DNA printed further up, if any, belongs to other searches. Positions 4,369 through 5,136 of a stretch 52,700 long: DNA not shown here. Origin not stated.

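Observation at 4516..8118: Tightly coupled operon: orphan ABC ATPase, G3E GTPase, NifS cysteine desulfurase and an Fe-S-motif protein, as a candidate dedicated metallocluster maturation system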

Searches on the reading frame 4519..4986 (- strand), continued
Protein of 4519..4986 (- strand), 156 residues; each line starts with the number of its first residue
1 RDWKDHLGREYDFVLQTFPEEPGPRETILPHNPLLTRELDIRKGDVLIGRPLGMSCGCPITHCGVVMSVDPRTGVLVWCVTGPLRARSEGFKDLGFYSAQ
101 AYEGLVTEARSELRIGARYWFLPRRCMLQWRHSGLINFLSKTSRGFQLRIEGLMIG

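Call 69: find_encoding_contigs(protein=P0283, flank=8000, max_places=1)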
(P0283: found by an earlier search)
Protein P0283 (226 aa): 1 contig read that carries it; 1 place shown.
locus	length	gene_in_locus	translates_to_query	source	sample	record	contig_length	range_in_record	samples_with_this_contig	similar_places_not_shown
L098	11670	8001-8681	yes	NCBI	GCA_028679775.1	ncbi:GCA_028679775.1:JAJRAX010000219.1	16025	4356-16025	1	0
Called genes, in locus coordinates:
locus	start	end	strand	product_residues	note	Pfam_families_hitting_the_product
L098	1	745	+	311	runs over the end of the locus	PF00528:BPD_transp_1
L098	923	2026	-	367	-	PF00350:Dynamin_N (faint), PF01926:MMR_HSR1, PF02421:FeoB_N, PF16897:MMR_HSR1_Xtn, PF02824:TGS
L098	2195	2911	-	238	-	PF01930:Cas_Cas4 (weak)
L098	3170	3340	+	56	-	PF07043:DUF1328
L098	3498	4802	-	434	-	PF01053:Cys_Met_Meta_PP, PF01041:DegT_DnrJ_EryC1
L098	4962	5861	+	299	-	PF01680:SOR_SNZ, PF05690:ThiG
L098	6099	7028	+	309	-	PF00291:PALP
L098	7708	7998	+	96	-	PF01883:FeS_assembly_P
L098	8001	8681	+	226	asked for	PF04060:FeS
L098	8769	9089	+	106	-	-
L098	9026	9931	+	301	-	PF02540:NAD_synthase (weak)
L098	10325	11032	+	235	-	PF10670:DUF4198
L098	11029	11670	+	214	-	PF00142:Fer4_NifH (weak), PF01656:CbiA, PF02374:ArsA_ATPase, PF10609:ParA (faint), PF13614:AAA_31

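Call 70: search_protein_families(library=ncbifam, proteins=[L098:7708-7998:+, L098:8769-9089:+, L098:9026-9931:+, L098:10325-11032:+, L098:11029-11670:+, L098:6099-7028:+, L097:8675-9892:+, L097:9904-11178:+, L097:11171-12289:+, L096:5308-6546:+], max_evalue=0.00001)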
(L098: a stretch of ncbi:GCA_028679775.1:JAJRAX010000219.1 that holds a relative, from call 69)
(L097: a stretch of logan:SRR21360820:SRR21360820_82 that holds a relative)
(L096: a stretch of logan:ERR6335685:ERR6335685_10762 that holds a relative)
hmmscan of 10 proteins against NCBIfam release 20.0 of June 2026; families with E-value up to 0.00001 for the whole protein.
L098:7708-7998:+ (96 aa): 4 families
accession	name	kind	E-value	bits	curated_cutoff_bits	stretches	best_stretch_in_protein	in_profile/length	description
TIGR02945.1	SUF_assoc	equivalog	2.7e-20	72.6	143.4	1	4-87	3-87/99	SUF system Fe-S cluster assembly protein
TIGR03406.1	FeS_long_SufT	hypoth_equivalog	7.6e-18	64.9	202.6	1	3-88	74-164/174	putative Fe-S cluster assembly protein SufT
NF041868.1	paad_haloarch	equivalog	2.3e-17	63.2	180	1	4-87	28-111/127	1,2-phenylacetyl-CoA epoxidase subunit PaaD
TIGR02159.1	PA_CoA_Oxy4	equivalog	8e-10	39.2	108.15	1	16-94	3-81/146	1,2-phenylacetyl-CoA epoxidase subunit PaaD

L098:8769-9089:+ (106 aa): 0 families

L098:9026-9931:+ (301 aa): 3 families
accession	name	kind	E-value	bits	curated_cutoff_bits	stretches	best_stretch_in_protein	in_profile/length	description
TIGR00268.2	TIGR00268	equivalog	3.4e-90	301.8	150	1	32-287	3-259/259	ATP-dependent sacrificial sulfur transferase LarE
NF010587.0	PRK13980.1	equivalog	6.9e-09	35.3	255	1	35-104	22-94/267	NAD+ synthase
TIGR00884.1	guaA_Cterm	equivalog_domain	3.8e-06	26.4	338.75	1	30-90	5-64/310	glutamine-hydrolyzing GMP synthase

L098:10325-11032:+ (235 aa): 0 families

L098:11029-11670:+ (214 aa): 16 families
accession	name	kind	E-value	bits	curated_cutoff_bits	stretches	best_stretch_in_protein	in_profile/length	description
TIGR01968.1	minD_bact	equivalog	2.9e-10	39.9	212.9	1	4-49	5-51/261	septum site-determining protein MinD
TIGR03371.1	cellulose_yhjQ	equivalog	8.3e-10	38.6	157.85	1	1-59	1-60/246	cellulose biosynthesis protein BcsQ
TIGR01969.1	minD_arch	subfamily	9.7e-10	38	201.75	1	5-50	5-51/251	cell division ATPase MinD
NF047398.1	AAA_KGGVGR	domain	5.4e-09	36.6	90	1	4-38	5-40/190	KGGVGR-motif variant AAA ATPase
NF009701.0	PRK13230.1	subfamily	7e-09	35.1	350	1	1-124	1-118/291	nitrogenase reductase-like protein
NF041417.1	ArsA_halo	exception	9.7e-09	34.5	800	1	4-52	336-384/617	arsenical pump-driving ATPase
NF041546.1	ParA_partition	equivalog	1.1e-08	34.9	180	1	7-42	6-41/203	ParA family partition ATPase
TIGR00345.1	GET3_arsA_TRC40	subfamily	2.4e-08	33.9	135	1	5-48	1-44/299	TRC40/GET3/ArsA family transport-energizing ATPase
TIGR04291.1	arsen_driv_ArsA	equivalog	5.6e-08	31.9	650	1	4-51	6-53/565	arsenical pump-driving ATPase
TIGR01281.1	DPOR_bchL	equivalog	2.8e-07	30.2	345.15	1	6-50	5-49/268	ferredoxin:protochlorophyllide reductase (ATP-dependent) iron-sulfur ATP-binding protein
TIGR03453.1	partition_RepA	equivalog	2.8e-07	29.7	348.45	1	9-48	113-152/387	plasmid partitioning protein RepA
NF033200.1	F430_CfbC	exception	3.4e-07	29.9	402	1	2-63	1-64/260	Ni-sirohydrochlorin a,c-diamide reductive cyclase ATP-dependent reductase subunit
NF010443.0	PRK13869.1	subfamily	5.5e-07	28.7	446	1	8-50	129-172/405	plasmid-partitioning protein RepA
TIGR01287.1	nifH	equivalog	1.4e-06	27.8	394.35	1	2-58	1-59/275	nitrogenase iron protein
NF009702.0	PRK13231.1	equivalog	2.1e-06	27.1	427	0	1-47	2-47/264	nitrogenase reductase-like protein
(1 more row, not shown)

L098:6099-7028:+ (309 aa): 36 families (the best 25 are shown)
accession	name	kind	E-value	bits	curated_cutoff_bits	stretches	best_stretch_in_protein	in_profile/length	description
TIGR01139.1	cysK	equivalog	6.9e-141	468.7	350.95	1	9-307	2-298/298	cysteine synthase A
TIGR01136.1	cysKM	subfamily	2.7e-136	453.8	344.15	1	9-307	2-299/299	cysteine synthase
NF007989.0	PRK10717.1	equivalog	9.5e-99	330.6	387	1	3-307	3-318/334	cysteine synthase A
TIGR01137.1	cysta_beta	equivalog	1.2e-94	317.5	510.25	1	5-304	2-308/457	cystathionine beta-synthase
NF008735.0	PRK11761.1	equivalog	2.5e-90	302.8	413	1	5-308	3-295/296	cysteine synthase CysM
TIGR01138.1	cysM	equivalog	1.2e-88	297.5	394.2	1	8-307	2-290/290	cysteine synthase B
TIGR03945.1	PLP_SbnA_fam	equivalog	1.5e-70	237.7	349.95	1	9-304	2-297/304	2,3-diaminopropionate biosynthesis protein SbnA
NF053679.1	CysteaSynCapA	equivalog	3.1e-67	226.7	600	1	3-303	5-316/329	cysteate synthase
NF052478.1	CystDsulMYC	equivalog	1.6e-21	77.1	600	1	27-304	35-323/354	L-cysteine desulfhydrase Cds1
NF005292.0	PRK06815.1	equivalog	1.1e-18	67.3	371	1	6-294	13-303/320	threonine/serine dehydratase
NF004996.0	PRK06381.1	equivalog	1.4e-18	67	266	1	9-190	10-185/319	threonine synthase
TIGR01124.1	ilvA_2Cterm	equivalog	3.5e-18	65.5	411.3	1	13-293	16-300/499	threonine ammonia-lyase, biosynthetic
TIGR01127.1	ilvA_1Cterm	equivalog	5.1e-18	65.2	378.75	1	15-294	1-281/380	threonine ammonia-lyase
NF006094.0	PRK08246.1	subfamily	1e-17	64.6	331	1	5-293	14-298/310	serine/threonine dehydratase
NF006674.0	PRK09224.1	subfamily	4.9e-17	61.8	577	1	13-212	24-215/508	threonine ammonia-lyase IlvA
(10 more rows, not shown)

L097:8675-9892:+ (405 aa): 2 families
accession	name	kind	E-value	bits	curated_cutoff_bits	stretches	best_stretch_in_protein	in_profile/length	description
TIGR03287.1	methan_mark_16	hypoth_equivalog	5.4e-154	512.4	363.95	1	18-405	1-391/391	methanogenesis marker 16 metalloprotein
NF011993.0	PRK15449.1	equivalog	2.1e-06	27.9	166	0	309-326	54-71/95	ferredoxin-like protein FixX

L097:9904-11178:+ (424 aa): 7 families
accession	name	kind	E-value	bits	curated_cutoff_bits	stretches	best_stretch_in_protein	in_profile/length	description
TIGR03844.1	cysteate_syn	equivalog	1.6e-185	616.6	324.9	1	5-402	1-397/398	cysteate synthase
NF006050.0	PRK08197.1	equivalog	9.3e-22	77.3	303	1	97-385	103-382/406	threonine synthase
TIGR00260.1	thrC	equivalog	2.7e-13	49.8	167.1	1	103-383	51-334/340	threonine synthase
NF004996.0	PRK06381.1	equivalog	4.6e-11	42.3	266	1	120-383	61-317/319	threonine synthase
NF004170.0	PRK05638.1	equivalog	2e-10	39.8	421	1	120-391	110-362/442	threonine synthase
NF006205.0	PRK08329.1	equivalog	3.4e-10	39.4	358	1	7-384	2-343/347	threonine synthase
NF006094.0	PRK08246.1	subfamily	1.8e-09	37.4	331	1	102-242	49-189/310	serine/threonine dehydratase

L097:11171-12289:+ (372 aa): 4 families
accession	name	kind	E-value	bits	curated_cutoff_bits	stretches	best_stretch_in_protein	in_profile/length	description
TIGR03846.1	sulfopy_beta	equivalog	7.3e-73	244.3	221.5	1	192-368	1-179/182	sulfopyruvate decarboxylase subunit beta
TIGR03845.1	sulfopyru_alph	equivalog_domain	4.5e-60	202.2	147.95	1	3-159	1-160/160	sulfopyruvate decarboxylase subunit alpha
TIGR03297.1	Ppyr-DeCO2ase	equivalog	2.3e-52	178.2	312.5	1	14-367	1-357/360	phosphonopyruvate decarboxylase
NF004813.0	PRK06163.1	equivalog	4.5e-31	108.1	240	1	186-367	9-193/202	hypothetical protein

L096:5308-6546:+ (412 aa): 7 families
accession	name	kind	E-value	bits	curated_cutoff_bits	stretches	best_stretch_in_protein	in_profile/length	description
TIGR03844.1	cysteate_syn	equivalog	4.9e-162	539.3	324.9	1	4-393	1-398/398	cysteate synthase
NF006050.0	PRK08197.1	equivalog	6.9e-21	74.5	303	1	7-374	10-381/406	threonine synthase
NF004170.0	PRK05638.1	equivalog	2e-14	53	421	1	6-374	2-355/442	threonine synthase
NF006205.0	PRK08329.1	equivalog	4.1e-12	45.7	358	1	6-140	2-123/347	threonine synthase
TIGR00260.1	thrC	equivalog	4.4e-11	42.5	167.1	1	94-374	44-335/340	threonine synthase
NF004996.0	PRK06381.1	equivalog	5.3e-10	38.8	266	0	308-373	254-317/319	threonine synthase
NF006390.0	PRK08639.1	equivalog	3.3e-06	26.3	421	0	96-241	48-197/418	threonine ammonia-lyase IlvA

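Call 78: search_protein_families(library=ncbifam, proteins=[L097:6511-7290:+, L097:7290-7997:+, L097:8001-8678:+, L089:9289-9996:+, L089:10001-10861:+], max_evalue=0.001)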
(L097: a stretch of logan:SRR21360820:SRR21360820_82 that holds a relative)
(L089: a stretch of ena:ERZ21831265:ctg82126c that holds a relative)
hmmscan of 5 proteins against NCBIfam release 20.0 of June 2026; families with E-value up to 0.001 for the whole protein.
L097:6511-7290:+ (259 aa): 145 families (the best 25 are shown)
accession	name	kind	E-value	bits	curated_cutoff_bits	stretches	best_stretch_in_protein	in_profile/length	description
NF038007.1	ABC_ATP_DarD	equivalog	1.1e-17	64.2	375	1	27-215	26-217/218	darobactin export ABC transporter ATP-binding protein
NF008653.0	PRK11650.1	subfamily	7.9e-17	61.3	432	1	27-223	25-220/357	sn-glycerol-3-phosphate ABC transporter ATP-binding protein UgpC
TIGR04520.1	ECF_ATPase_1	equivalog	3.2e-15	56.3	315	1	27-223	23-221/269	energy-coupling factor transporter ATPase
NF008039.0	PRK10771.1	equivalog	1.5e-14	53.9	298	1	26-216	19-208/234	thiamine ABC transporter ATP-binding protein ThiQ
TIGR03258.1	PhnT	equivalog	2e-14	53.4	499.15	1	27-222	29-224/359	2-aminoethylphosphonate ABC transport system ATP-binding subunit PhnT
TIGR01277.1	thiQ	equivalog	3.4e-14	53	245.05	1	27-219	19-210/213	thiamine ABC transporter ATP-binding protein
TIGR03608.1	L_ocin_972_ABC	subfamily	4.1e-14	52.5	254.85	1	27-209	19-204/206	putative bacteriocin export ABC transporter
TIGR01186.1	proV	subfamily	2.7e-13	49.8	326.6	1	27-223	14-215/363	betaine/proline/choline family ABC transporter ATP-binding protein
NF006987.0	PRK09452.1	equivalog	4.1e-13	48.8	482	1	27-223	38-233/378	spermidine/putrescine ABC transporter ATP-binding protein PotA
NF010156.0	PRK13635.1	equivalog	9.1e-13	48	392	1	27-223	28-225/279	energy-coupling factor ABC transporter ATP-binding protein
TIGR04521.1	ECF_ATPase_2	equivalog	1.3e-12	47.4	330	1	27-223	26-230/279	energy-coupling factor transporter ATPase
NF008233.0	PRK11000.1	equivalog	1.3e-12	47.2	568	1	27-223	24-219/369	maltose/maltodextrin ABC transporter ATP-binding protein MalK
TIGR02204.1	MsbA_rel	hypoth_equivalog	1.4e-12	47.1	780.4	1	27-232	361-564/576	ABC transporter, permease/ATP-binding protein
TIGR03375.1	type_I_sec_LssB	subfamily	4.7e-12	45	693.1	1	26-232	487-691/696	type I secretion system permease/ATPase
TIGR02770.1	nickel_nikD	equivalog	5e-12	45.7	318.7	1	27-217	7-205/230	nickel import ATP-binding protein NikD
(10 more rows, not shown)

L097:7290-7997:+ (235 aa): 5 families
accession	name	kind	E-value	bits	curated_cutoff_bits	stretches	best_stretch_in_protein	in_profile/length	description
TIGR00073.1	hypB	equivalog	1e-13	51.2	121.2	1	9-182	37-211/217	hydrogenase nickel incorporation protein HypB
NF007775.0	PRK10463.1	equivalog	7.7e-07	28.8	385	1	7-175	110-278/290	hydrogenase nickel incorporation protein HypB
NF041053.1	CobW_rel_Se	equivalog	6.3e-06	26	180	0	2-29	1-28/195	CobW-related selenoprotein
TIGR00101.1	ureG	equivalog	1.1e-05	25.4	204.2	1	5-180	4-190/199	urease accessory protein UreG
TIGR02858.1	spore_III_AA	equivalog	0.00015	21.1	281.3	1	5-73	116-191/272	stage III sporulation protein AA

L097:8001-8678:+ (225 aa): 0 families

L089:9289-9996:+ (235 aa): 6 families
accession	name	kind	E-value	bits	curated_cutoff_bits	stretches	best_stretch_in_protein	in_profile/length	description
TIGR00073.1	hypB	equivalog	6e-20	71.6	121.2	1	6-182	35-211/217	hydrogenase nickel incorporation protein HypB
NF007775.0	PRK10463.1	equivalog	5.1e-13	49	385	1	8-175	111-278/290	hydrogenase nickel incorporation protein HypB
TIGR00101.1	ureG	equivalog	7.9e-08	32.3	204.2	1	6-175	6-185/199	urease accessory protein UreG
NF011101.0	PRK14528.1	equivalog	5.6e-05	22.9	195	1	1-82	1-78/187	adenylate kinase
NF041053.1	CobW_rel_Se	equivalog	0.00025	20.8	180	0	1-27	1-27/195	CobW-related selenoprotein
TIGR02528.1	EutP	subfamily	0.00078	19.7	138.35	0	121-179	80-138/142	EutP/PduV family microcompartment system protein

L089:10001-10861:+ (286 aa): 0 families

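Call 82: find_related_loci(query=A4, collection=metagenome_contigs, flank=8000)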
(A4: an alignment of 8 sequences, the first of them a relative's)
Query A4 (225 aa) in metagenome_contigs; peptide patterns used: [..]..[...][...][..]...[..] (x = any residue, [..] = any of these).
332 stretches matched a pattern; 208 encode a relative of the query (tblastn E <= 1e-3); the best 80 are kept; 80 distinct loci.
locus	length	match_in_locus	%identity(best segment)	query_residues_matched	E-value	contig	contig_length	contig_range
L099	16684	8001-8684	67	12-224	6e-101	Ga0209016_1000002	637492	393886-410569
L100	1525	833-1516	67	6-224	1e-105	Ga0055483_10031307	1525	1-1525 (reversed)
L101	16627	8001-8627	64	20-225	1e-87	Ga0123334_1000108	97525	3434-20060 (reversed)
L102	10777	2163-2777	61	22-225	1e-80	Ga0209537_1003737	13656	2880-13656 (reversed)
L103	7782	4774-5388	61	22-225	6e-81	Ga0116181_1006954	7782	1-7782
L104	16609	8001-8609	58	22-224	6e-79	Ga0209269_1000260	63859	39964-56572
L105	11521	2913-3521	58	22-224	6e-79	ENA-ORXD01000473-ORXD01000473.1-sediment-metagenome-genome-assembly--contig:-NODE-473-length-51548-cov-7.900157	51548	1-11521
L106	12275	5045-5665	59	23-225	8e-79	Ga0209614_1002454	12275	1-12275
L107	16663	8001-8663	56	2-225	3e-78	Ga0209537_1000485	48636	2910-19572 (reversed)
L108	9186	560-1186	59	20-225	2e-78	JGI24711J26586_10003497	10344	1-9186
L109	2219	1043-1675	57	21-225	2e-80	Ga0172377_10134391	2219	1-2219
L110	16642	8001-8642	57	18-225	6e-78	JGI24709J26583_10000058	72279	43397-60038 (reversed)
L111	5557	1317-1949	57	20-225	6e-78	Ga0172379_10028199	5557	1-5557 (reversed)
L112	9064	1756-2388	60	17-225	1e-77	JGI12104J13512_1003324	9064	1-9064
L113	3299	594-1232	59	16-225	3e-78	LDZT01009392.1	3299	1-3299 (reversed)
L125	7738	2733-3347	57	21-225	4e-76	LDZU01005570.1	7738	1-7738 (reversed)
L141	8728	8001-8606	56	22-224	5e-73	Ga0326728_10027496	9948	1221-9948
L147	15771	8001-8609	53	22-225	7e-73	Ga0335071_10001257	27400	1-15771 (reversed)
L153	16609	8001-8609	54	22-225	3e-72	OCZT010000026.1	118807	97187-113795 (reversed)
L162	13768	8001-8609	52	22-225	1e-71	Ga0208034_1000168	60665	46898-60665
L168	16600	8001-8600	55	25-225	2e-71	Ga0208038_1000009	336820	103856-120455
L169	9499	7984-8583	55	25-225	2e-71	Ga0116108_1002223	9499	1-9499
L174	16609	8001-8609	53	22-225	4e-71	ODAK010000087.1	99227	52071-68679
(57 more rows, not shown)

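Call 85: search_protein_families(library=pfam, proteins=[L174:5297-5836:+, L141:5899-6399:-, L169:4889-5863:-, L147:2755-3810:-, L162:9804-10808:+, L153:2297-3175:+, L125:179-1027:+, L162:336-1463:+, L168:2265-2648:+, L174:3006-3680:-], max_evalue=0.0001)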
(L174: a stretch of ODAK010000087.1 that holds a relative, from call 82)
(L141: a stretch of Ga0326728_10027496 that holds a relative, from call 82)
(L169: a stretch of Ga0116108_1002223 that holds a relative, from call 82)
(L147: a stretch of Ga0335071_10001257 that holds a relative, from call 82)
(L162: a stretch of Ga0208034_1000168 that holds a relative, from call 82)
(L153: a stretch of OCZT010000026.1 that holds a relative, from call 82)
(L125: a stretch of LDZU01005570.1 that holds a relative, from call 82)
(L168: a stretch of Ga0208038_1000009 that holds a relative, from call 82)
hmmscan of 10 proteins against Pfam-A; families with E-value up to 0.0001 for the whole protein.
L174:5297-5836:+ (180 aa): 0 families

L141:5899-6399:- (167 aa): 2 families
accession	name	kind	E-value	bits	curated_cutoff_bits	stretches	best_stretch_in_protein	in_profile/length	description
PF01381.28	HTH_3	-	1.7e-09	38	23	1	22-67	3-48/55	Helix-turn-helix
PF13443.12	HTH_26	-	1.8e-06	28.5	22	1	20-67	2-50/63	Cro/C1-type HTH DNA-binding domain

L169:4889-5863:- (325 aa): 1 family
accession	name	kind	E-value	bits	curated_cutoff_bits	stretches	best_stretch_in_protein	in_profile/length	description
PF13379.11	NMT1_2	-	1e-11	45.6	24.7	1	11-237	3-240/252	NMT1-like family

L147:2755-3810:- (352 aa): 1 family
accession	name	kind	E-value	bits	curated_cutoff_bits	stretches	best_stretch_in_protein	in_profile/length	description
PF00899.27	ThiF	-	9.7e-70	234.8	28.1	1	19-255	1-237/238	ThiF family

L162:9804-10808:+ (335 aa): 1 family
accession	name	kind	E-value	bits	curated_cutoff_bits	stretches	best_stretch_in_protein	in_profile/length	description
PF04055.27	Radical_SAM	-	4.1e-13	50.3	29.5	1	102-260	2-161/166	Radical SAM superfamily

L153:2297-3175:+ (293 aa): 1 family
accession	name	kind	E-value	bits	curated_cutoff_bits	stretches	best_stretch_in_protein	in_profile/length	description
PF01925.25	TauE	-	5.5e-48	164.1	32.6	1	25-288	1-236/237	Sulfite exporter TauE/SafE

L125:179-1027:+ (283 aa): 1 family
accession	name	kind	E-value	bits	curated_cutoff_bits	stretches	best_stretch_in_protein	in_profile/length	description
PF02679.21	ComA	-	7.7e-91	304.3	25.2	1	37-277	2-243/243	(2R)-phospho-3-sulfolactate synthase (ComA)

L162:336-1463:+ (376 aa): 3 families
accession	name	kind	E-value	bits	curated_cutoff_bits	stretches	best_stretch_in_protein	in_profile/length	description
PF00535.33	Glycos_transf_2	-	2.3e-35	122.4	23.3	1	20-183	1-162/168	Glycosyl transferase family 2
PF04138.20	GtrA_DPMS_TM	-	1.2e-27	96.9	26.1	1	254-372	1-117/117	GtrA/DPMS, transmembrane domain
PF13641.12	Glyco_tranf_2_3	-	4.1e-11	43.8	27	1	19-140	3-128/230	Glycosyltransferase like family 2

L168:2265-2648:+ (128 aa): 0 families

L174:3006-3680:- (225 aa): 0 families
